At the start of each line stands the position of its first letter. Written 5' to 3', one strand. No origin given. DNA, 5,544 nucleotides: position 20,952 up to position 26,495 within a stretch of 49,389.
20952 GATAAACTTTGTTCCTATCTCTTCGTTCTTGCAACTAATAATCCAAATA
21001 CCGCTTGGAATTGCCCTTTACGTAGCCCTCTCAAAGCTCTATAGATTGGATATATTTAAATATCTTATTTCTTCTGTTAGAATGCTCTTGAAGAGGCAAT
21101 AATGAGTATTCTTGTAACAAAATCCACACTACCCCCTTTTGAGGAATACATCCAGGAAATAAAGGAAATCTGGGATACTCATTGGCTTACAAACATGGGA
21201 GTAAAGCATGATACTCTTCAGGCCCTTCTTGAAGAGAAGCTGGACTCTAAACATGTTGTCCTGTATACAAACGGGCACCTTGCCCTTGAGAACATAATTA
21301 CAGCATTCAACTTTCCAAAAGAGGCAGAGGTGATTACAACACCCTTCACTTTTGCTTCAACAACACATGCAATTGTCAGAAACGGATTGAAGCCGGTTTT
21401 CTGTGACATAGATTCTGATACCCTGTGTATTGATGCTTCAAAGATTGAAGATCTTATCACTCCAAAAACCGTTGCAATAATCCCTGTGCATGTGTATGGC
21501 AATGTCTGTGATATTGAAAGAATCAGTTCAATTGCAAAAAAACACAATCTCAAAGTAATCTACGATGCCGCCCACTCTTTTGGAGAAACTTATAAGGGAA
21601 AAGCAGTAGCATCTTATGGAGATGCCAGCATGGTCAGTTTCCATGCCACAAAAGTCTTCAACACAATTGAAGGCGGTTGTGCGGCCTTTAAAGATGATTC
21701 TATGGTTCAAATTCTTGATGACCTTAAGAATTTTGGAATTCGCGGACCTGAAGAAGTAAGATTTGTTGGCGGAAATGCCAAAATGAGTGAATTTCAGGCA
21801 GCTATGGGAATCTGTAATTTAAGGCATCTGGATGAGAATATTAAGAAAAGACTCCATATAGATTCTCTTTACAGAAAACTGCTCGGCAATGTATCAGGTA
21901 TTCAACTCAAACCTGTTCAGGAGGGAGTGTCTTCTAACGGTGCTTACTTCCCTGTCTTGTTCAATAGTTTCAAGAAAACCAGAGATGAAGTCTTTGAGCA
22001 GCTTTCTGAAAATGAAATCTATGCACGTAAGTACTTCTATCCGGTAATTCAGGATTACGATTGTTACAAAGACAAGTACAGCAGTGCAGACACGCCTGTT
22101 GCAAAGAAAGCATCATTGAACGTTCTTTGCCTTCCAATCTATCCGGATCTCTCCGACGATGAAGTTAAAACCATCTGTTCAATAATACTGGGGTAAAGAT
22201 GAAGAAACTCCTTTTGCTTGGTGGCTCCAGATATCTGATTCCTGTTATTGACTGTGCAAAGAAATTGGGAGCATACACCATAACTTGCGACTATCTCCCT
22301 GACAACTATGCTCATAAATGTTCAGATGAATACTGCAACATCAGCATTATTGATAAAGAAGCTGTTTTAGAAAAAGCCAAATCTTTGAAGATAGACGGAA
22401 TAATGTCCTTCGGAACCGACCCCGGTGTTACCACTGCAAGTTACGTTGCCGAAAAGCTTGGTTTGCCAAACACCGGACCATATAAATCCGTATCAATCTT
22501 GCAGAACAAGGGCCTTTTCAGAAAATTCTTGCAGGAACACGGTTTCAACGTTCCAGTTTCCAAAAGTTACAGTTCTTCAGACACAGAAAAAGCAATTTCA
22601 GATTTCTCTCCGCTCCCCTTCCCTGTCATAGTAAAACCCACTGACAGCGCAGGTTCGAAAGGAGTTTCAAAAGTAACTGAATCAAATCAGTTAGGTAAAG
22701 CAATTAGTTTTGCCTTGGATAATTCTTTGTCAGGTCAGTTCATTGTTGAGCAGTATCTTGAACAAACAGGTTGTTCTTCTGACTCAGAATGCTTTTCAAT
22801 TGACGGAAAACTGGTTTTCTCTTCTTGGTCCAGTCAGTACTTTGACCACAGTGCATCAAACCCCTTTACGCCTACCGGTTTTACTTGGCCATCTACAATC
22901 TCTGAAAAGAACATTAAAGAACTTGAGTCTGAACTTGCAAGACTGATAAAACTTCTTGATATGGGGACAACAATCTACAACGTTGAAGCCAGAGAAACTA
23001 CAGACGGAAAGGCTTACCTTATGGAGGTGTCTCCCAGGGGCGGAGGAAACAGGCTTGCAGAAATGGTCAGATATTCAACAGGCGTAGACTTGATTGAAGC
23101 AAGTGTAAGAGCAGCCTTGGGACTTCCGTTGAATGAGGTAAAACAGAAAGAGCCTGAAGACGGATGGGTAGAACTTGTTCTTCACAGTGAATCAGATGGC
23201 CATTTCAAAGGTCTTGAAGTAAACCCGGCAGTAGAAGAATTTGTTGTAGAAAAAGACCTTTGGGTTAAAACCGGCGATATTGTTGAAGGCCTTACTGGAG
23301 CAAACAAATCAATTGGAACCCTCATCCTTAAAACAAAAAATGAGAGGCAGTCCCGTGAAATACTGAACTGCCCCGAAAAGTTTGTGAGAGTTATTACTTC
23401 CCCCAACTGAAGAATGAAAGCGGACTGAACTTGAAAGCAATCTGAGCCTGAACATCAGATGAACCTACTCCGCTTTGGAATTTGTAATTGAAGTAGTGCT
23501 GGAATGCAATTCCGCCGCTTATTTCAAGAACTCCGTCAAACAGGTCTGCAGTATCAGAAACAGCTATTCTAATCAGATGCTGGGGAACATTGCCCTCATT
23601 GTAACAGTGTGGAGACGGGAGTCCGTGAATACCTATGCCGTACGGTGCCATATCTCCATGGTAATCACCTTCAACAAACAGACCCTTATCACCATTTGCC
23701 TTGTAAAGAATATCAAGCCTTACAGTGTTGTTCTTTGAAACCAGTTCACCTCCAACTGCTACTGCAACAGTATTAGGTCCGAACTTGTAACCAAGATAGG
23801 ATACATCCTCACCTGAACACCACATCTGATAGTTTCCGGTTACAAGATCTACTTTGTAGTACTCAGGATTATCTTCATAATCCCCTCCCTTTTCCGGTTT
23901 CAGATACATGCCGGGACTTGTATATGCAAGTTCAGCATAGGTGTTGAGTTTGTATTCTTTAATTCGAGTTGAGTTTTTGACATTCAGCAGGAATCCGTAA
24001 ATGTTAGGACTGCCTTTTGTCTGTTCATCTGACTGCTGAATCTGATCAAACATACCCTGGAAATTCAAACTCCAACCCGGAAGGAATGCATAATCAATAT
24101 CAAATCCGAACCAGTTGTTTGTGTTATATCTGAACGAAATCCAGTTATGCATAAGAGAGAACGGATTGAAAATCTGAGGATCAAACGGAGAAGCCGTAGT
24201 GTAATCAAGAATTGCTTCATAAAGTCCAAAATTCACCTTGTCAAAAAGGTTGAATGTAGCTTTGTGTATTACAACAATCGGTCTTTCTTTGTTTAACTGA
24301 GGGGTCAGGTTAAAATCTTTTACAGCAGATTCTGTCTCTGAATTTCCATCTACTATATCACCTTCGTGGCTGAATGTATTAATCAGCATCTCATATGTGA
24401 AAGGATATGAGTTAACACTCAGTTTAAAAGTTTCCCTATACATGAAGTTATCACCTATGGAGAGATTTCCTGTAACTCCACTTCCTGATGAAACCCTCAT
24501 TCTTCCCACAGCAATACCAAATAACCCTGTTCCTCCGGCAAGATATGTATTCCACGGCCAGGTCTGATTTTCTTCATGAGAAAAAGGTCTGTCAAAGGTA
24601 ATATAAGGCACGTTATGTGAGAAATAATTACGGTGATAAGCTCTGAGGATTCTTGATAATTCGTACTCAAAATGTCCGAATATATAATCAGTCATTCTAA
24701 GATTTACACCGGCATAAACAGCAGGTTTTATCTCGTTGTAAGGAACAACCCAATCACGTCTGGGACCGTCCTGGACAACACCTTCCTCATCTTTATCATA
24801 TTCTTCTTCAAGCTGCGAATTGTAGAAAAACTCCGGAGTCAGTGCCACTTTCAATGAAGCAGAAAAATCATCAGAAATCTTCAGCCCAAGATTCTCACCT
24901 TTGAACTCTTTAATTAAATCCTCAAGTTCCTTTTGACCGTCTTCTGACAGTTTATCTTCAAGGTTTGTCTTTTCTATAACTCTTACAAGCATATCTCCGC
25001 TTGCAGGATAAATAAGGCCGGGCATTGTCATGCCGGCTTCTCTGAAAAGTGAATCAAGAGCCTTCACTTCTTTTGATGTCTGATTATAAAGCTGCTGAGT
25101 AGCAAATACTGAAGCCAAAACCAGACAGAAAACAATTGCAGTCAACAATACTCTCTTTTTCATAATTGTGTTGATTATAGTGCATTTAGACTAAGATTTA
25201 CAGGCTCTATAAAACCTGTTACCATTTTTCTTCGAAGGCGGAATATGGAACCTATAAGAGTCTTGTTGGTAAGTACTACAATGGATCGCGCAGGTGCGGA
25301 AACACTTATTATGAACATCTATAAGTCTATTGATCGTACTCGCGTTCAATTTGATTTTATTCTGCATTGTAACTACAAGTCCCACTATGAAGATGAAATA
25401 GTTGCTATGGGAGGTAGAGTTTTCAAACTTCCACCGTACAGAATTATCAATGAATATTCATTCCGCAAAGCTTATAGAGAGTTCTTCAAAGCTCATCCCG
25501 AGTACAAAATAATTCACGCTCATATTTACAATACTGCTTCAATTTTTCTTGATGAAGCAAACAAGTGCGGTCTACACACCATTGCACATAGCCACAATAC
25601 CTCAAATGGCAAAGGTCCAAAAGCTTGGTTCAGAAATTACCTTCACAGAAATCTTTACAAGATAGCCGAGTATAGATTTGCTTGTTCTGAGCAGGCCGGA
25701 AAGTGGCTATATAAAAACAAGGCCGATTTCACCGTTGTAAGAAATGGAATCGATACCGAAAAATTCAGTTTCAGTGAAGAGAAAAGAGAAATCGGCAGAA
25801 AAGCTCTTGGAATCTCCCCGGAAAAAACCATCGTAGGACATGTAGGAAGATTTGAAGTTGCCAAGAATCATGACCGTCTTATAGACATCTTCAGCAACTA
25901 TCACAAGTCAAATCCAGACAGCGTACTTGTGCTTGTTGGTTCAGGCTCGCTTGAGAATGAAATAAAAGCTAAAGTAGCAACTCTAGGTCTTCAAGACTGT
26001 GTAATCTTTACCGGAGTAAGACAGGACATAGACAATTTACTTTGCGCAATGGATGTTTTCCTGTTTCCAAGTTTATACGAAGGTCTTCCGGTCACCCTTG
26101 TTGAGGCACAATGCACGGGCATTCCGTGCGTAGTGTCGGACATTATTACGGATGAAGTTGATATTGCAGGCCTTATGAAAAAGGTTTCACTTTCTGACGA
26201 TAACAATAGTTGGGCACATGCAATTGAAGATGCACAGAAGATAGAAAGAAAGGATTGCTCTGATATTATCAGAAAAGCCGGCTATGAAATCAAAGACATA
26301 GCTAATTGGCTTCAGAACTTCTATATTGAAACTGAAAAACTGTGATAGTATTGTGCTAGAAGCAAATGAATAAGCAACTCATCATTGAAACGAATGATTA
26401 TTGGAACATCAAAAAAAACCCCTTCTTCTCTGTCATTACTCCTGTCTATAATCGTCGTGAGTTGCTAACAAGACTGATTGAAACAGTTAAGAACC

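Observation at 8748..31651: Wzx/Wzy-type glycan locus without Wza/Wzc/Wzz but with four embedded predicted outer-membrane proteins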

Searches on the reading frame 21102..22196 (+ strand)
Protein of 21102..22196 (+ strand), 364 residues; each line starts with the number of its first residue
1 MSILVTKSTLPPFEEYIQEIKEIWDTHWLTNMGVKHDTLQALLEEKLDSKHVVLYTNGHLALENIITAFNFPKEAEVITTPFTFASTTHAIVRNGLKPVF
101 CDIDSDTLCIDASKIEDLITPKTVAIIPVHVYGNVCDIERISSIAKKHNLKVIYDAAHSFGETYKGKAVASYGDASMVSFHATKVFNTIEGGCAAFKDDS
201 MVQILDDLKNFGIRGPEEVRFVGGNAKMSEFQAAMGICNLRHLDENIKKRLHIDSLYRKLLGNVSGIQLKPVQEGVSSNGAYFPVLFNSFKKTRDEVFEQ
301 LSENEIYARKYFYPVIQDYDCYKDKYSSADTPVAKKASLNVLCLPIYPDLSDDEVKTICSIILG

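Call 5: search_protein_families(library=pfam, proteins=[window:21102-22196:+], max_evalue=0.01)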
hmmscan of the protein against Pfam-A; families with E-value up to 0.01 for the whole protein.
window:21102-22196:+ (364 aa): 5 families
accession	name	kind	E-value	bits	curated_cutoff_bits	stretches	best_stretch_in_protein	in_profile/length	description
PF01041.23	DegT_DnrJ_EryC1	-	1.7e-96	324.1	19.8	1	14-362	5-359/360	DegT/DnrJ/EryC1/StrS aminotransferase family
PF00155.27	Aminotran_1_2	-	2.4e-06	27.4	19.7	1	46-167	60-197/361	Aminotransferase class I and II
PF01212.27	Beta_elim_lyase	-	0.00014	21.8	27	1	39-252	37-256/288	Beta-eliminating lyase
PF01053.26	Cys_Met_Meta_PP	-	0.00015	20.9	27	1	36-159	54-177/381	Cys/Met metabolism PLP-dependent enzyme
PF00266.25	Aminotran_5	-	0.0012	18.4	21.5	1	60-161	72-181/371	Aminotransferase class-V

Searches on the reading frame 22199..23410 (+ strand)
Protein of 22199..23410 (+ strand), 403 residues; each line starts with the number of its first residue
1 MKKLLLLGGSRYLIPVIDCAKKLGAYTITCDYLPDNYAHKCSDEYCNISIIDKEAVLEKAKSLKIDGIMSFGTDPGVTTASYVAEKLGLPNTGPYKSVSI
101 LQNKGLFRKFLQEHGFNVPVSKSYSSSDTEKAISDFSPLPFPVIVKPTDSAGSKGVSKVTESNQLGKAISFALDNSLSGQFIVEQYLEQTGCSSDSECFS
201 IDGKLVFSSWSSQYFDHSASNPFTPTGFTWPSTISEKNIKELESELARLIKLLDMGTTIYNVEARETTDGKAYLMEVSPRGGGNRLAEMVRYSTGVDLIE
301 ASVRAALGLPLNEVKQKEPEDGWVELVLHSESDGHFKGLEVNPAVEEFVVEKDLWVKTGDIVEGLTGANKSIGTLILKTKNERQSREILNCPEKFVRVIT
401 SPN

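Call 5: search_protein_families(library=pfam, proteins=[window:22199-23410:+], max_evalue=0.01)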
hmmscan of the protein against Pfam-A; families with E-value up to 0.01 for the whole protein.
window:22199-23410:+ (403 aa): 10 families
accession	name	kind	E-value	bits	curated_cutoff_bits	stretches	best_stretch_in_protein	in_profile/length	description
PF13535.11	ATP-grasp_4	-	9.6e-13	48.5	27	1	140-284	2-156/160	ATP-grasp domain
PF02786.22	CPSase_L_D2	-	1.2e-10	41.7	19.8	1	104-189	2-91/211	Carbamoyl-phosphate synthase L chain, ATP binding domain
PF02655.19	ATP-grasp_3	-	3.1e-08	34.3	23.2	1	102-281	2-157/160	ATP-grasp domain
PF07478.18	Dala_Dala_lig_C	-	7.3e-07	29.3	24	1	128-279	24-174/204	D-ala D-ala ligase C-terminus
PF14397.11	ATPgrasp_ST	-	0.00025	20.8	31.4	1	94-164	12-84/278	Sugar-transfer associated ATP-grasp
PF02222.28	ATP-grasp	-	0.00026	21.1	27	1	116-280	6-162/179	ATP-grasp domain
PF01071.24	GARS_A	-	0.00076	19.8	27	1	104-207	3-106/194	Phosphoribosylglycinamide synthetase, ATP-grasp (A) domain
PF15632.11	ATPgrasp_Ter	-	0.00076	19.7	29.1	1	250-317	57-119/131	ATP-grasp in the biosynthetic pathway with Ter operon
PF08443.16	RimK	-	0.0012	19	21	1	103-207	3-101/188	RimK-like ATP-grasp domain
PF18130.6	ATPgrasp_N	-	0.0013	19.7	27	1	54-90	45-80/81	ATP-grasp N-terminal domain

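Call 7: search_protein_families(library=ncbifam, proteins=[window:22199-23410:+], max_evalue=1)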
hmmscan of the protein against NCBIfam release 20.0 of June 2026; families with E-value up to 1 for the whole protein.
window:22199-23410:+ (403 aa): 61 families (the best 25 are shown)
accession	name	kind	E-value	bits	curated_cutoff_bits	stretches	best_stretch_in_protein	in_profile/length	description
NF002563.0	PRK02186.1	subfamily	3.8e-20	71.7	625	1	64-351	70-345/890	argininosuccinate lyase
NF006766.0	PRK09288.1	equivalog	2.6e-14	52.8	339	1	2-340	13-342/396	formate-dependent phosphoribosylglycinamide formyltransferase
NF009402.0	PRK12767.1-1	equivalog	7.1e-13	48.1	218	1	96-304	108-296/329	carbamoyl phosphate synthase-like protein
TIGR01142.1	purT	equivalog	1.5e-12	47.2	502.15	1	3-340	1-329/380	phosphoribosylglycinamide formyltransferase 2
NF005543.0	PRK07206.1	subfamily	2.7e-12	46.1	302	1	37-384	42-396/416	hypothetical protein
TIGR01205.1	D_ala_D_alaTIGR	subfamily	3.8e-11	42.5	245.65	1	86-281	88-287/318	D-alanine--D-alanine ligase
NF002378.0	PRK01372.1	subfamily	7.9e-10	37.9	243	1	85-278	81-268/305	D-alanine--D-alanine ligase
NF000091.3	D_ala_D_ser_VanG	exception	1.1e-09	37.7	495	1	97-277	129-309/344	D-alanine--D-serine ligase VanG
NF000093.1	D_ala_D_ser_VanN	exception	2.2e-09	36.9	700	1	80-255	108-285/343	D-alanine--D-serine ligase VanN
NF003671.0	PRK05294.1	equivalog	3.7e-09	34.8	599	1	55-318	617-873/1058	carbamoyl-phosphate synthase large subunit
NF000207.3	D_ala_D_ser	equivalog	4.8e-09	35.8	520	1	83-278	110-306/342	D-alanine--D-serine ligase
TIGR01369.1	CPSaseII_lrg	equivalog_domain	3.9e-08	31.4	1027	1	94-316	660-874/1052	carbamoyl-phosphate synthase (glutamine-hydrolyzing) large subunit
NF002527.0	PRK01966.1-3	equivalog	8.9e-08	31.7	310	1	85-208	99-220/332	D-alanine--D-alanine ligase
NF009404.0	PRK12767.1-3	equivalog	2e-07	30.2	316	1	97-173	105-179/344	carbamoyl phosphate synthase-like protein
NF010623.0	PRK14016.1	subfamily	2.2e-07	29.4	877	1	97-188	208-296/871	cyanophycin synthetase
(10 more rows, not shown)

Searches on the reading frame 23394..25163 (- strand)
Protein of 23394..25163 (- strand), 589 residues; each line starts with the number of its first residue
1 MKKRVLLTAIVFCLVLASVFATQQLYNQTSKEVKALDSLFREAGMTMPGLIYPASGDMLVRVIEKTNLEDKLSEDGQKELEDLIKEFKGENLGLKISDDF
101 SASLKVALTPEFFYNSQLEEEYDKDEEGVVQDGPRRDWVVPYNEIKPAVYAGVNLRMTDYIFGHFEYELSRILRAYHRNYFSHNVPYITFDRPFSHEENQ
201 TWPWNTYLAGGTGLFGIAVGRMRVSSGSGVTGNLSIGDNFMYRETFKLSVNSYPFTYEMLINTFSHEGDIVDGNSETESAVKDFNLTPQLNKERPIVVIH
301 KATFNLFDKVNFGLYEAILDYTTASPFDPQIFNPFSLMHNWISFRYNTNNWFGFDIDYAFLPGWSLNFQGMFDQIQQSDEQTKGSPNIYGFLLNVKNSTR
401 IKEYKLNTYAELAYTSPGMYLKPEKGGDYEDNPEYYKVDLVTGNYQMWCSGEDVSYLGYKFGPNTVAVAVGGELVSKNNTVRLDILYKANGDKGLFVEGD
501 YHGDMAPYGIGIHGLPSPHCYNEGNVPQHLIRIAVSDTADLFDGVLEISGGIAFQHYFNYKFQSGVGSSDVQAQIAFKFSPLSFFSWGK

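Call 5: search_protein_families(library=pfam, proteins=[window:23394-25163:-], max_evalue=0.01)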
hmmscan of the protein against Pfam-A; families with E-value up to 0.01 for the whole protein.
window:23394-25163:- (589 aa): 0 families

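Call 6: search_protein_families(library=pfam, proteins=[window:23394-25163:-], max_evalue=10)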
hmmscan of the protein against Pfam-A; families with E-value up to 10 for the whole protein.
window:23394-25163:- (589 aa): 1 family
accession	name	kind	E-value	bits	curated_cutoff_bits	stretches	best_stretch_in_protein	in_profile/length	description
PF14052.12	Caps_assemb_Wzi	-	0.13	11.6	30.1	1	154-417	63-276/392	Capsule assembly protein Wzi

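Call 7: search_protein_families(library=ncbifam, proteins=[window:23394-25163:-], max_evalue=1)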
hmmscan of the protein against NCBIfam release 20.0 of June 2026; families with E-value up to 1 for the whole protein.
window:23394-25163:- (589 aa): 0 families

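Call 14: find_homologous_proteins(query=window:23394-25163:-)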
Query window:23394-25163:- (589 aa): 13 proteins with E <= 0.001 among 8000 candidates.
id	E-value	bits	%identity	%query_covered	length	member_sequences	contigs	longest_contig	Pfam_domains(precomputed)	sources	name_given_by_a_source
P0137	0.0e+0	1234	90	100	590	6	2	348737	-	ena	-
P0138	0.0e+0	1104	82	100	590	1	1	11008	-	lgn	-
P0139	0.0e+0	1098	79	100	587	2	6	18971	-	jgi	-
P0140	0.0e+0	1071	77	98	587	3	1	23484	-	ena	-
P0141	0.0e+0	1048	76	100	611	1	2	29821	-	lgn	-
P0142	7.0e-202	690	53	99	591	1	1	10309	-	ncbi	-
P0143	1.3e-179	617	72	62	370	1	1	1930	-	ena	-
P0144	1.2e-118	415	40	100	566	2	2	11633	-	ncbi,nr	ncbi:MAG: hypothetical protein MJ052_01790 [Sphaerochaetaceae bacterium]|nr:hypothetical protein [Sp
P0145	7.0e-106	373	39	92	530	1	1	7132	-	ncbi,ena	-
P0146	2.1e-88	315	33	99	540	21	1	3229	PF14052.13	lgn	-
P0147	1.5e-85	306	34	96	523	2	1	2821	PF14052.13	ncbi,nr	ncbi:MAG: hypothetical protein M0Q94_16005, partial [Candidatus Cloacimonetes bacterium]|nr:hypothet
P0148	5.6e-50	188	28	98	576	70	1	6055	-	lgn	-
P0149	8.0e-37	145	26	98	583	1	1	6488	-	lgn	-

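Call 19: search_solved_structures(query=A2, max_evalue=10, show_alignments=1)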
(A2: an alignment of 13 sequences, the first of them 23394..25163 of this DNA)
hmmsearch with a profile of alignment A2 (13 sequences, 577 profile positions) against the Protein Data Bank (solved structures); distinct sequences matched with E-value up to 10: 4.
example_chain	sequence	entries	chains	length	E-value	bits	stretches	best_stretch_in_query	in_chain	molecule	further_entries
4hhu_A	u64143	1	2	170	0.048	15.4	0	33-87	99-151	OR280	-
9cwt_Z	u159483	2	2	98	0.067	15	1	431-466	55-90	NADH dehydrogenase [ubiquinone] 1 beta subcomplex subunit 3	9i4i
9ti4_Z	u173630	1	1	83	0.08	14.7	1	431-465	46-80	NADH dehydrogenase [ubiquinone] 1 beta subcomplex subunit 3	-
5xtc_Z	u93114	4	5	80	0.16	13.7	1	431-463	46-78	NADH dehydrogenase [ubiquinone] 1 beta subcomplex subunit 3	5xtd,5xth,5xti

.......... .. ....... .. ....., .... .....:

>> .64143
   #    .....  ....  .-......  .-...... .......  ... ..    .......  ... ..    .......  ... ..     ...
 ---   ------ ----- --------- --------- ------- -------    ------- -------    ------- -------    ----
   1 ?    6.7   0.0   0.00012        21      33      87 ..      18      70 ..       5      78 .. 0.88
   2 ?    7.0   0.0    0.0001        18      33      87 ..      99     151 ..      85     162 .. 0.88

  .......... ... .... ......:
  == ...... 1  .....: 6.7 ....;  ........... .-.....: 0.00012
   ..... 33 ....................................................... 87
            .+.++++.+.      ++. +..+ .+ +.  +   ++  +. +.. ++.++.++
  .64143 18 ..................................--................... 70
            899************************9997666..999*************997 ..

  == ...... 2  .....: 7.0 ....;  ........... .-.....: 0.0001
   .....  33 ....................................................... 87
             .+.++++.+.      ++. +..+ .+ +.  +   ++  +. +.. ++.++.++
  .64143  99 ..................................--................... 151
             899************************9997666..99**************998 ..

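Call 23: search_protein_families(library=pfam, alignment_id=A2, max_evalue=0.01)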
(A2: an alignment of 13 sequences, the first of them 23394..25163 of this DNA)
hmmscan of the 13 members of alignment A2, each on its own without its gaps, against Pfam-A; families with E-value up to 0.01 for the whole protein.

A. member 1, window:23394-25163:- (589 aa): 0 families

B. families by the number of members that match (of 13 scanned): 1 family
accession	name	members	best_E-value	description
PF14052.12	Caps_assemb_Wzi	4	9.8e-08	Capsule assembly protein Wzi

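Call 81: search_protein_families(library=pfam, proteins=[P0146, P0147, P0144], max_evalue=1)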
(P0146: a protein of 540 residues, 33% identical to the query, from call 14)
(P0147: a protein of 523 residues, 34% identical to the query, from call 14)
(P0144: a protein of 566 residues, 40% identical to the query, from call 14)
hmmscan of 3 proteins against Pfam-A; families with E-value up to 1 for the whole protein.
P0146 (540 aa): 2 families
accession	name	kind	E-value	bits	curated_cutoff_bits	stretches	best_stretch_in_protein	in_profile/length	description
PF14052.12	Caps_assemb_Wzi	-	3.9e-07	29.9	30.1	1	168-519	52-389/392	Capsule assembly protein Wzi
PF13609.12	Porin_4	-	0.36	11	27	0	366-439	246-302/310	Gram-negative porin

P0147 (523 aa): 1 family
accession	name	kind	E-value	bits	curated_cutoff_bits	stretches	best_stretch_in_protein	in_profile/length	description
PF14052.12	Caps_assemb_Wzi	-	9.8e-08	31.8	30.1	2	168-284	50-168/392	Capsule assembly protein Wzi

P0144 (566 aa): 0 families

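Call 89: find_encoding_contigs(protein=P0147, flank=10000, max_places=1)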
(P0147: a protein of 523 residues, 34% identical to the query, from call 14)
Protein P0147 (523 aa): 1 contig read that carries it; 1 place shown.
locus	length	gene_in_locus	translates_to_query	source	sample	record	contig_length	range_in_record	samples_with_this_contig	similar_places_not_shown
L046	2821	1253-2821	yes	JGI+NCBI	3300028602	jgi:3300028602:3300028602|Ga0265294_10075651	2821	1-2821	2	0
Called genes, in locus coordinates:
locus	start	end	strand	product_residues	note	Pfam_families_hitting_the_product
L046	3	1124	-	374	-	?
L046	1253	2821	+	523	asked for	PF14052:Caps_assemb_Wzi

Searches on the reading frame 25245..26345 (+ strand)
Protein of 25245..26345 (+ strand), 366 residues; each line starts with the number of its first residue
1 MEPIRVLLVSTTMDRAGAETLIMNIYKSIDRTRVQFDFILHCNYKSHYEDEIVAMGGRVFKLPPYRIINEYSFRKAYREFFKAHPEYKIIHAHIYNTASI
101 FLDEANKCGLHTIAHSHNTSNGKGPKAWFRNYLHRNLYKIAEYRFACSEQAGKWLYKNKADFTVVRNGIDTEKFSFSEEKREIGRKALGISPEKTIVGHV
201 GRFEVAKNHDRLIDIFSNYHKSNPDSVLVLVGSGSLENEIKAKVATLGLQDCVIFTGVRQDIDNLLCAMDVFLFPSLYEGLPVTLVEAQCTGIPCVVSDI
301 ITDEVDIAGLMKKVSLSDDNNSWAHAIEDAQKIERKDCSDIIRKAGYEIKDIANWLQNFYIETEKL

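Call 5: search_protein_families(library=pfam, proteins=[window:25245-26345:+], max_evalue=0.01)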
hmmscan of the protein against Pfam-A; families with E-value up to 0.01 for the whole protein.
window:25245-26345:+ (366 aa): 5 families
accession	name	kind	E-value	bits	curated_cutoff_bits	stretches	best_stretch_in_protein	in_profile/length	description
PF00534.26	Glycos_transf_1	-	5.3e-27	94.9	26.4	1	182-339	3-163/172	Glycosyl transferases group 1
PF13692.12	Glyco_trans_1_4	-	1.1e-25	90.9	27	1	195-329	2-138/142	Glycosyl transferases group 1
PF13439.12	Glyco_transf_4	-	8.3e-14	52.4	28.5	1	17-173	3-170/170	Glycosyltransferase Family 4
PF13579.12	Glyco_trans_4_4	-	1.1e-07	32.7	29.7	1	17-158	2-145/158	Glycosyl transferase 4-like domain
PF20706.3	GT4-conflict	-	0.00011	21.8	26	1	254-299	267-312/385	Family 4 Glycosyltransferase in conflict systems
